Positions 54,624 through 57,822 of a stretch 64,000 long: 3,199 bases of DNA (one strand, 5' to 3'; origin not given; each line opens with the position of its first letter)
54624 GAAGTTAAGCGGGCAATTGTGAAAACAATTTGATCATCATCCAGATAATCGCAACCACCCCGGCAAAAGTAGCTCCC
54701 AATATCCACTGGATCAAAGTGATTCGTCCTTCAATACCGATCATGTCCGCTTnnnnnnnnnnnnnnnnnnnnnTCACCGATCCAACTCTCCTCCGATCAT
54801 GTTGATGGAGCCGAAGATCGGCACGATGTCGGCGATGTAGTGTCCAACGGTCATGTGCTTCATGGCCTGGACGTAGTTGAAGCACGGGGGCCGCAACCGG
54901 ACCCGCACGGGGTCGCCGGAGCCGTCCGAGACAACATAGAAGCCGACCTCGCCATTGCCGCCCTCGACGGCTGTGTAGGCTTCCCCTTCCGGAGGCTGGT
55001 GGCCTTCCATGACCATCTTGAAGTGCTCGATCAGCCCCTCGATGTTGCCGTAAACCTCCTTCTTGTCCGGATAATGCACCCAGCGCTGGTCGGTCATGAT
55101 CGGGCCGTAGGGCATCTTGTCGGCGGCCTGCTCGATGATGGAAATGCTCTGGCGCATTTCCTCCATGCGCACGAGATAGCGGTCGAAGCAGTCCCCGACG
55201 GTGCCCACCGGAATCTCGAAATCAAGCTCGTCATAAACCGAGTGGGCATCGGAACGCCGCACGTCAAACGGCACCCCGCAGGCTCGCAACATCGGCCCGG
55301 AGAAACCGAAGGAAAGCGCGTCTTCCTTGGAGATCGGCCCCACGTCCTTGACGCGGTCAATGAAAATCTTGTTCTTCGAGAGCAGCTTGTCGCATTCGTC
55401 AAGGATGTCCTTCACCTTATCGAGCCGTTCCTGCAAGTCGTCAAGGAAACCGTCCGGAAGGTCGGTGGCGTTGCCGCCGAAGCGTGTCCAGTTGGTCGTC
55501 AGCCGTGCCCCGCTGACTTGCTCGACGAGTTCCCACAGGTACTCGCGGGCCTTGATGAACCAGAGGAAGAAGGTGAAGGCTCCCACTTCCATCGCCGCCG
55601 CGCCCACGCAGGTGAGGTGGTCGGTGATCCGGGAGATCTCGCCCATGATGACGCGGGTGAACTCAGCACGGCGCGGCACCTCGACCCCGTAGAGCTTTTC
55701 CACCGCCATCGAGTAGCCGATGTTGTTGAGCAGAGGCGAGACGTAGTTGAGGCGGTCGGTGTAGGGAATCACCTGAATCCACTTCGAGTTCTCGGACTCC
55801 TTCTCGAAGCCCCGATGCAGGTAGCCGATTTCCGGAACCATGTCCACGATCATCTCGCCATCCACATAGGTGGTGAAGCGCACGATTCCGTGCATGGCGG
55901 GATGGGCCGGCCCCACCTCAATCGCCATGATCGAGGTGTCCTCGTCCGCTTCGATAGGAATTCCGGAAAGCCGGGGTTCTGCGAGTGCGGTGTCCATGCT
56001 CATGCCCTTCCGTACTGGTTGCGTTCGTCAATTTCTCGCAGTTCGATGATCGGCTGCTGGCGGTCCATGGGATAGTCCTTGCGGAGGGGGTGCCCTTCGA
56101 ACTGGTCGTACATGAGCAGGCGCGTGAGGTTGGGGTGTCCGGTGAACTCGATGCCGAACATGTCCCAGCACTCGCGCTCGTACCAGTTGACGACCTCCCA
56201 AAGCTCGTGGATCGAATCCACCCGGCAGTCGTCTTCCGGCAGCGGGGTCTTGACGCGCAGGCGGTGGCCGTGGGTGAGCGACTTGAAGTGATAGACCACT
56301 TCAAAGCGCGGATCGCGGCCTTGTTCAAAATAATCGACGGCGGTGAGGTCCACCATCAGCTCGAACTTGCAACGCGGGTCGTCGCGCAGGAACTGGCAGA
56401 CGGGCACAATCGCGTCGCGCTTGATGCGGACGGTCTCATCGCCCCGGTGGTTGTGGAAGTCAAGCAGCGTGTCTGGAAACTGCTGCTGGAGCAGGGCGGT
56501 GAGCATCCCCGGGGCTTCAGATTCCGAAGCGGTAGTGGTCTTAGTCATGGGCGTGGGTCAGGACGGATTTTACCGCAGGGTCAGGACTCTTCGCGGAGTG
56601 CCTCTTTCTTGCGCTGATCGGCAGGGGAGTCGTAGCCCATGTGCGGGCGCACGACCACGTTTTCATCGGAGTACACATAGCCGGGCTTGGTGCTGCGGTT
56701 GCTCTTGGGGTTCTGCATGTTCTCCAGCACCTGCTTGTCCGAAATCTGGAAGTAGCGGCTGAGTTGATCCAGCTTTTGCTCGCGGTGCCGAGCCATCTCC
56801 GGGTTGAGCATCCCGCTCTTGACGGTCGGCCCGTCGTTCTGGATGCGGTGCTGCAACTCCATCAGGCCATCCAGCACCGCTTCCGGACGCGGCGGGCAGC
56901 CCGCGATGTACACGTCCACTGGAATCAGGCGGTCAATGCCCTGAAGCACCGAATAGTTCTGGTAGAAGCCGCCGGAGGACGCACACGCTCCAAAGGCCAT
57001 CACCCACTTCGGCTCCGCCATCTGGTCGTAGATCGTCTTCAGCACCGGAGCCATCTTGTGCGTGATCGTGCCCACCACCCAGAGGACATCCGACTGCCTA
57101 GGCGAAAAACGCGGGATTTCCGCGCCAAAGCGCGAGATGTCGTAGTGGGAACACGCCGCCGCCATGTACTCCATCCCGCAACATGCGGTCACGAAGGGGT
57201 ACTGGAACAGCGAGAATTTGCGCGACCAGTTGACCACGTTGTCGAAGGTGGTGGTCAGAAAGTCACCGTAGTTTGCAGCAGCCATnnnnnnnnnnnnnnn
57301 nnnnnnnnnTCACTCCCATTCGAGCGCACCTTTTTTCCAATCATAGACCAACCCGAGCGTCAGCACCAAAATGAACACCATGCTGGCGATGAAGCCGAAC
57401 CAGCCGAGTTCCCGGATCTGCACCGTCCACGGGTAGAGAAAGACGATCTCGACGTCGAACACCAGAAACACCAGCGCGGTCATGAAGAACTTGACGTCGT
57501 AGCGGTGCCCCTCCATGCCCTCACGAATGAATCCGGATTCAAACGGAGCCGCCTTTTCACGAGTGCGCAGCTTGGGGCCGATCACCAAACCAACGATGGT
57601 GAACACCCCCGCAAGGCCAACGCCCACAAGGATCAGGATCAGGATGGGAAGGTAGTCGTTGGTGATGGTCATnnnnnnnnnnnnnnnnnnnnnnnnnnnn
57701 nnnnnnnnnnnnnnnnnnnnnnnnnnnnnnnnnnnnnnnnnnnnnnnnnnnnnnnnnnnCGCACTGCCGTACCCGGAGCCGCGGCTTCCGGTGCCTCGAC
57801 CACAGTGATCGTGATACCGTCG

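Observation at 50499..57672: Partial, mosaic complex-I operon: nuoABCD - [PLP dehydratase, toxin-antitoxin pair, DUF1989] - nuoHI, with no nuoEFG or nuoJKLMN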

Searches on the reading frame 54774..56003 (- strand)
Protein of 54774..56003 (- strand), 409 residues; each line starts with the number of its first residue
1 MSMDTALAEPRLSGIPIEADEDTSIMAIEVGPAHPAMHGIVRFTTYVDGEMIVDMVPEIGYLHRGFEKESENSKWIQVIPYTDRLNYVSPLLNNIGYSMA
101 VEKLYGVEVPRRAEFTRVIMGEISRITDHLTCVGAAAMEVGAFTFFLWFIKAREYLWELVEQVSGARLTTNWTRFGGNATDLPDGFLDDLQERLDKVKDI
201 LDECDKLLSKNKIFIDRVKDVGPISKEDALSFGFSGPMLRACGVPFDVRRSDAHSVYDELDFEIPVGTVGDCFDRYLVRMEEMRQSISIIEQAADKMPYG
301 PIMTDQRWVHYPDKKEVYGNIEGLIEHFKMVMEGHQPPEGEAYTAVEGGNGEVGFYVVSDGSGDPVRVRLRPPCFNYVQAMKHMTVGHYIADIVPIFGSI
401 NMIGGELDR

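Call 3: search_protein_families(library=pfam, proteins=[window:54774-56003:-])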
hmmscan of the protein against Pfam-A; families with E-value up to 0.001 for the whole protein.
window:54774-56003:- (409 aa): 1 family
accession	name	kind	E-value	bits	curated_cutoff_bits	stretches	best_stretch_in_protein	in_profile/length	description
PF00346.24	Complex1_49kDa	-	2.2e-108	361.9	24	1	140-409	2-271/271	Respiratory-chain NADH dehydrogenase, 49 Kd subunit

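Call 6: find_encoding_contigs(protein=window:54774-56003:-, flank=10000, max_places=6)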
Protein window:54774-56003:- (409 aa): 23 contigs read that carry it; 6 places shown.
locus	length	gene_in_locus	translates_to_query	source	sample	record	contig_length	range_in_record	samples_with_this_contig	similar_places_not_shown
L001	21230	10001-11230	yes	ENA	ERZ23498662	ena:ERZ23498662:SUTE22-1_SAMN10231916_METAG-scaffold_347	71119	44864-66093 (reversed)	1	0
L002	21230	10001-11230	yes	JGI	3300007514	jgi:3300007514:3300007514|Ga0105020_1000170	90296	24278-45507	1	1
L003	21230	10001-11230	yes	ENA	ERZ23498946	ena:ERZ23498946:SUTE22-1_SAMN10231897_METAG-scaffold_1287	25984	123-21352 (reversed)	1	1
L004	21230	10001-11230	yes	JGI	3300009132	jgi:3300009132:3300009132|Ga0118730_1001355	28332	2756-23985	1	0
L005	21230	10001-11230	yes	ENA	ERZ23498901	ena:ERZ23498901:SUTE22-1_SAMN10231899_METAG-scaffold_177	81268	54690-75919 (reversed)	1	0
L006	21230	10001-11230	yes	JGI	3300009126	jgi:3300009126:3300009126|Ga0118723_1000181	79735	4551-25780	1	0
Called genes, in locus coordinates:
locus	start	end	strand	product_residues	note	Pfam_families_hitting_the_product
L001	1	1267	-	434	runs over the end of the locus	PF13433:Peripla_BP_5, PF13458:Peripla_BP_6, PF01094:ANF_receptor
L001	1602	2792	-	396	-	PF01266:DAO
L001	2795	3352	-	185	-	PF01872:RibD_C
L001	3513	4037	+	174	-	PF03938:OmpH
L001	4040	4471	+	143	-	PF22817:ApeP-like, PF07977:FabA, PF22818:ApeI-like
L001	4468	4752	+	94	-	PF02686:GatC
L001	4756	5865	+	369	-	-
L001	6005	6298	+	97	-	PF01985:CRS1_YhbY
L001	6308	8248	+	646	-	PF00133:tRNA-synt_1, PF01406:tRNA-synt_1e (weak), PF09334:tRNA-synt_1g, PF00133:tRNA-synt_1, PF19303:Anticodon_3 (faint), PF01588:tRNA_bind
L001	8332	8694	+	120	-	PF00507:Oxidored_q4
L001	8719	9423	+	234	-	PF01058:Oxidored_q6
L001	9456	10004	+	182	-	PF00329:Complex1_30kDa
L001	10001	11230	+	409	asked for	PF00346:Complex1_49kDa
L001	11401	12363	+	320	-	PF00291:PALP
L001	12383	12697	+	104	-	PF14076:DUF4258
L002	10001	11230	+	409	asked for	PF00346:Complex1_49kDa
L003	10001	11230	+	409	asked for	PF00346:Complex1_49kDa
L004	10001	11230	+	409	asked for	PF00346:Complex1_49kDa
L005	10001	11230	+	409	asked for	PF00346:Complex1_49kDa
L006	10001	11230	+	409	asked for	PF00346:Complex1_49kDa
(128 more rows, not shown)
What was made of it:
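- On Type II toxin-antitoxin module, DUF4258 / MqsA-like: 4-nt overlap (call 6).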

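Call 7: search_protein_families(library=ncbifam, proteins=[window:54774-56003:-])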
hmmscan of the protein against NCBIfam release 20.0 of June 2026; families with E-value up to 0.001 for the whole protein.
window:54774-56003:- (409 aa): 7 families
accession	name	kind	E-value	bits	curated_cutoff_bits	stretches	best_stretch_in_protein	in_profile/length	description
NF004739.1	PRK06075.1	equivalog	1.1e-146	488.5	360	1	27-409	2-384/384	NADH-quinone oxidoreductase subunit D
TIGR01962.1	NuoD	equivalog_domain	6.3e-144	479.6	459.35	1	26-409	3-386/386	NADH dehydrogenase (quinone) subunit D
NF009808.0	PRK13292.1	equivalog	1.5e-125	419.9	1156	1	19-409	403-791/791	NADH-quinone oxidoreductase subunit B/C/D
NF008974.0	PRK12322.1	equivalog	6.9e-124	413.5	522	2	23-323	4-305/366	NADH-quinone oxidoreductase subunit D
NF008728.0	PRK11742.1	equivalog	3.8e-113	378.9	840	1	4-409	194-598/598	NADH-quinone oxidoreductase subunit C/D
NF005649.0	PRK07415.1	equivalog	3e-106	355.8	583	1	22-409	7-394/394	NAD(P)H-quinone oxidoreductase subunit H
NF040602.1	F420_dehyd_FpoD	exception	1.8e-103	346.5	600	1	23-409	5-372/372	F420H2 dehydrogenase subunit FpoD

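Call 8: find_related_loci(query=window:54774-56003:-, collection=genome_contigs, flank=10000)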
Query window:54774-56003:- (409 aa) in genome_contigs; peptide patterns used: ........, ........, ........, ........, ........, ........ (x = any residue, [..] = any of these).
189 stretches matched a pattern; 111 encode a relative of the query (tblastn E <= 1e-3); the best 80 are kept; 79 distinct loci.
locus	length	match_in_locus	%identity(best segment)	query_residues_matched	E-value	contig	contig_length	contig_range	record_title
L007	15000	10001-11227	96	1-409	0e+0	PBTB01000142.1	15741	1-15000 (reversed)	MAG: Deltaproteobacteria bacterium isolate NP72 MHASMcontig_1070954, whole genome shotgun sequence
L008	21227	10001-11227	95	1-409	0e+0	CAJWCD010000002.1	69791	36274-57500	MAG TPA_asm: uncultured proteobacterium isolate ERR599008_bin.120_MetaBAT_v2.12.1_MAG genome assembly, contig: NODE_248_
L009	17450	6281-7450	89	20-409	0e+0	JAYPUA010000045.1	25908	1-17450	MAG: Deltaproteobacteria bacterium isolate 139589_S190_rosella_bins.tsv.111 NODE_1760_length_25908_cov_10.658028, whole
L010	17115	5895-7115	84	6-409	0e+0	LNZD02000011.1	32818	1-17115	MAG: SAR324 cluster bacterium lautmerah10 scaffold11, whole genome shotgun sequence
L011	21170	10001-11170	87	20-409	0e+0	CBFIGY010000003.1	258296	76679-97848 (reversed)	MAG: uncultured bacterium isolate Co_bin_836_permissive genome assembly, contig: Co_bin_836_permissive_c3, whole genome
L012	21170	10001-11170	87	20-409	0e+0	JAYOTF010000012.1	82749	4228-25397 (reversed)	MAG: Deltaproteobacteria bacterium isolate 139566_S167_metabat_bins_sens.tsv.074 NODE_202_length_82749_cov_7.977858, who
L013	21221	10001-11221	83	6-409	0e+0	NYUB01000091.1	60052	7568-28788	MAG: Deltaproteobacteria bacterium isolate CPC53 67927, whole genome shotgun sequence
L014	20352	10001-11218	82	4-409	0e+0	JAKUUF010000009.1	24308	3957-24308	MAG: SAR324 cluster bacterium isolate ALOHA_A2.5_126 A2.5-SAR324-19_9, whole genome shotgun sequence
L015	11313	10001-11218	81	4-409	0e+0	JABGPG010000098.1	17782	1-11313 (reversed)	MAG: Deltaproteobacteria bacterium isolate co234_bin26 NODE_5780_length_17782_cov_198.170531, whole genome shotgun seque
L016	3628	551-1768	80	4-409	0e+0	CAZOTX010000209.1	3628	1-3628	MAG TPA_asm: uncultured Pseudomonadota bacterium isolate SRP077602_co4_693 genome assembly, contig: NODE_55355_length_36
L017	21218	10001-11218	80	4-409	0e+0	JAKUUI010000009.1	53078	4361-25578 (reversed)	MAG: SAR324 cluster bacterium isolate ALOHA_A2.5_129 A2.5-SAR324-21_9, whole genome shotgun sequence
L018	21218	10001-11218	80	4-409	0e+0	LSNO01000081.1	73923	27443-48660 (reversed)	MAG: SAR324 cluster bacterium SAR324-CTD7B Contig124023, whole genome shotgun sequence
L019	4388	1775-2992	81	4-409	0e+0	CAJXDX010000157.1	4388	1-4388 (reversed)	MAG TPA_asm: uncultured proteobacterium isolate ERR598960_bin.81_MetaBAT_v2.12.1_MAG genome assembly, contig: NODE_12939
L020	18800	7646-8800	84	25-409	0e+0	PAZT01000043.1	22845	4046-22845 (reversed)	MAG: Deltaproteobacteria bacterium isolate SP68 MHASMcontig_1360523, whole genome shotgun sequence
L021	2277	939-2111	83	19-409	0e+0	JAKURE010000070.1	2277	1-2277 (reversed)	MAG: Halobacteriales archaeon isolate ALOHA_A2.5_47 A2.5-Halobacteriales-1_70, whole genome shotgun sequence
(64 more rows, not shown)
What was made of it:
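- Organism: NuoD is 68-96% identical in about 40 SAR324 MAGs and SAGs (call 8).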

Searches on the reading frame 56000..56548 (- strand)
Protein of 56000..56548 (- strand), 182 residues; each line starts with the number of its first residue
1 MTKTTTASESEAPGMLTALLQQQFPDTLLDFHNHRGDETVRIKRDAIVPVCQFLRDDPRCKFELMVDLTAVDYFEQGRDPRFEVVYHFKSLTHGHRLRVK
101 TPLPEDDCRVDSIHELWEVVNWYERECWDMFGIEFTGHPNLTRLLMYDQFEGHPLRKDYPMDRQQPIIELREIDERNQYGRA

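Call 3: search_protein_families(library=pfam, proteins=[window:56000-56548:-])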
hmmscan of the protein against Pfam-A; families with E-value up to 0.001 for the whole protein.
window:56000-56548:- (182 aa): 1 family
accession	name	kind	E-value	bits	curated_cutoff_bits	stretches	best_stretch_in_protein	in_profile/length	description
PF00329.25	Complex1_30kDa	-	1.3e-48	165.1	22.5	1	40-164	1-123/124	Respiratory-chain NADH dehydrogenase, 30 Kd subunit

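Call 7: search_protein_families(library=ncbifam, proteins=[window:56000-56548:-])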
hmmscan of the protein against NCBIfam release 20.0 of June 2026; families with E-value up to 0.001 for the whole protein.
window:56000-56548:- (182 aa): 17 families
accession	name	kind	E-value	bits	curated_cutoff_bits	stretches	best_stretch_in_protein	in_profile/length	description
TIGR01961.1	NuoC_fam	subfamily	2.7e-44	150.6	122.45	1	39-162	2-121/122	NADH (or F420H2) dehydrogenase, subunit C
NF004733.0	PRK06074.1-5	equivalog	3.3e-44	151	225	1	14-162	7-152/203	NADH-quinone oxidoreductase subunit C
NF005856.0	PRK07785.1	equivalog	6.8e-43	147.3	224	1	22-161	86-224/246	NADH-quinone oxidoreductase subunit C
NF004730.0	PRK06074.1-1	equivalog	7.9e-37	127.1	193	1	16-162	8-159/200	NADH-quinone oxidoreductase subunit C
NF008728.0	PRK11742.1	equivalog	3.6e-33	114.8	840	1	8-161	17-174/598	NADH-quinone oxidoreductase subunit C/D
NF009808.0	PRK13292.1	equivalog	9.3e-32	109.7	1156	1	16-161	227-375/791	NADH-quinone oxidoreductase subunit B/C/D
NF006304.0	PRK08491.1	equivalog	5.1e-31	108.2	228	1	32-162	53-177/263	NADH-quinone oxidoreductase subunit C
NF005832.0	PRK07735.1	equivalog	1.3e-29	103.7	431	1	39-159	308-423/430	NADH-quinone oxidoreductase subunit C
NF004737.0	PRK06074.2-4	equivalog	3.2e-28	98.6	144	1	33-167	9-132/150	NADH-quinone oxidoreductase subunit C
NF009141.0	PRK12494.1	equivalog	6.7e-27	94.4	175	1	4-159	10-163/175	NAD(P)H-quinone oxidoreductase subunit J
NF040611.1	F420_dehyd_FpoC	exception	5.2e-26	91.5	220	1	20-160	10-147/158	F420H2 dehydrogenase subunit FpoC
NF004735.0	PRK06074.2-2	equivalog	9.9e-26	90.6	176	1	20-159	10-146/158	NADH-quinone oxidoreductase subunit C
NF004732.0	PRK06074.1-4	equivalog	1.2e-25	90.7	376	1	81-163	116-199/250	NADH-quinone oxidoreductase subunit C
NF004731.0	PRK06074.1-3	equivalog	3e-23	82.7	303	1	40-162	29-148/207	NADH-quinone oxidoreductase subunit C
NF004736.0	PRK06074.2-3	equivalog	5e-19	68.6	239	1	59-161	59-159/183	NADH-quinone oxidoreductase subunit C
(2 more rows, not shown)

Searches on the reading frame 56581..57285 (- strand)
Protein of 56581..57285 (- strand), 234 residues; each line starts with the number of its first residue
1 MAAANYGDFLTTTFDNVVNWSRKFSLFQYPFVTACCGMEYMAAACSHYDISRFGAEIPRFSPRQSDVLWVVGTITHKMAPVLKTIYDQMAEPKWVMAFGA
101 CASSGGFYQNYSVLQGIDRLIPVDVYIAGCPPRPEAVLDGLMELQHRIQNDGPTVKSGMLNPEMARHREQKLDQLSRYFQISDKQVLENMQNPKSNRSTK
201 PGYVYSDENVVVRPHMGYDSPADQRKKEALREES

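Call 3: search_protein_families(library=pfam, proteins=[window:56581-57285:-])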
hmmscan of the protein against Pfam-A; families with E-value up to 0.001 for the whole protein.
window:56581-57285:- (234 aa): 1 family
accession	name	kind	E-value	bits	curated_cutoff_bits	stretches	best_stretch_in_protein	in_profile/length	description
PF01058.29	Oxidored_q6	-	1e-26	93.6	27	1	35-144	1-128/128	NADH ubiquinone oxidoreductase, 20 Kd subunit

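Call 7: search_protein_families(library=ncbifam, proteins=[window:56581-57285:-])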
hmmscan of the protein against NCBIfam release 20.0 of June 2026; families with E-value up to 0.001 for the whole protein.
window:56581-57285:- (234 aa): 12 families
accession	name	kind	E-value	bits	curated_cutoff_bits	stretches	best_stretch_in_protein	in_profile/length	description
NF011392.0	PRK14817.1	equivalog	3.2e-76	255.1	271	1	9-152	21-164/182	NADH-quinone oxidoreductase subunit B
NF011389.0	PRK14814.1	equivalog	1.3e-70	237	285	1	6-153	14-162/186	NADH dehydrogenase subunit B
NF011390.0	PRK14815.1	equivalog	3.9e-70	234.9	281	1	7-153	16-162/183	NADH dehydrogenase subunit B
NF011395.0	PRK14820.1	equivalog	1.5e-68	230.1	263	1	8-151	17-160/180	NADH-quinone oxidoreductase subunit B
TIGR01957.1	nuoB_fam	subfamily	7.5e-65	217.3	142.7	1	9-150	2-144/145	NADH-quinone oxidoreductase subunit B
NF005012.1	PRK06411.1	subfamily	4.9e-64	214.8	116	1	8-151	18-161/166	NADH-quinone oxidoreductase subunit NuoB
NF009808.0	PRK13292.1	equivalog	3.2e-59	200.6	1156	1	8-151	9-152/791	NADH-quinone oxidoreductase subunit B/C/D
NF011391.0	PRK14816.1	equivalog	7.8e-58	195.3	283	1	9-149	37-178/196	NADH-quinone oxidoreductase subunit B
NF011394.0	PRK14819.1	equivalog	4.6e-57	193.5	312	1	9-150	16-158/264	NADH-quinone oxidoreductase subunit B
NF011393.0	PRK14818.1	equivalog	1.6e-50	171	255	1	9-152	16-159/173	NADH dehydrogenase subunit B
NF011388.0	PRK14813.1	equivalog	1.3e-49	168.6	294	1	8-152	12-157/189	NADH dehydrogenase subunit B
TIGR03294.1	FrhG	equivalog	6.5e-06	26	245.5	1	65-141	51-137/228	coenzyme F420 hydrogenase subunit gamma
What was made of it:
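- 56581..57285 (-): nuoB (234 aa), with an extra C-terminal tail of about 80 residues. N2 cluster cysteines are present (CCGME, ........, GCPP). TIGR01957, 217 bits against cutoff 143, matching residues 9-150 only (call 7).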

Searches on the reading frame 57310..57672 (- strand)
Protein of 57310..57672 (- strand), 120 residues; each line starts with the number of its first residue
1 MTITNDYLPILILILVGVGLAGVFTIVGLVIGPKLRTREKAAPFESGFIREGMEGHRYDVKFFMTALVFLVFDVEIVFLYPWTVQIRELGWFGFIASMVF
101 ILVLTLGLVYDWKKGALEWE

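Call 3: search_protein_families(library=pfam, proteins=[window:57310-57672:-])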
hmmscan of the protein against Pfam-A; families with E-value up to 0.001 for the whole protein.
window:57310-57672:- (120 aa): 1 family
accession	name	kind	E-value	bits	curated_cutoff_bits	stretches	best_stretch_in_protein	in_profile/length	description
PF00507.24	Oxidored_q4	-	1.4e-33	115.4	23.3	1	23-119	3-99/99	NADH-ubiquinone/plastoquinone oxidoreductase, chain 3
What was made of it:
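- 57310..57672 (-): nuoA (120 aa). Pfam PF00507, E 1e-33 (call 3).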

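Call 7: search_protein_families(library=ncbifam, proteins=[window:57310-57672:-])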
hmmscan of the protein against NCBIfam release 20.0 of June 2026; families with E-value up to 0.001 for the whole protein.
window:57310-57672:- (120 aa): 4 families
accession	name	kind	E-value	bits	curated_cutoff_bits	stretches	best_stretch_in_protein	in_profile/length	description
NF005922.0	PRK07928.1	equivalog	2.1e-29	102.4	155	1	5-120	2-119/119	NADH-quinone oxidoreductase subunit A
NF005839.0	PRK07756.1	equivalog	1.9e-27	96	163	1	4-119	6-121/122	NADH-quinone oxidoreductase subunit A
NF006303.0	PRK08489.1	equivalog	8.4e-27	94.3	145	1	2-120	5-126/129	NAD(P)H-quinone oxidoreductase subunit 3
NF005022.0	PRK06432.1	equivalog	7.7e-13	48.7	164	1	41-119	71-149/151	NADH dehydrogenase subunit A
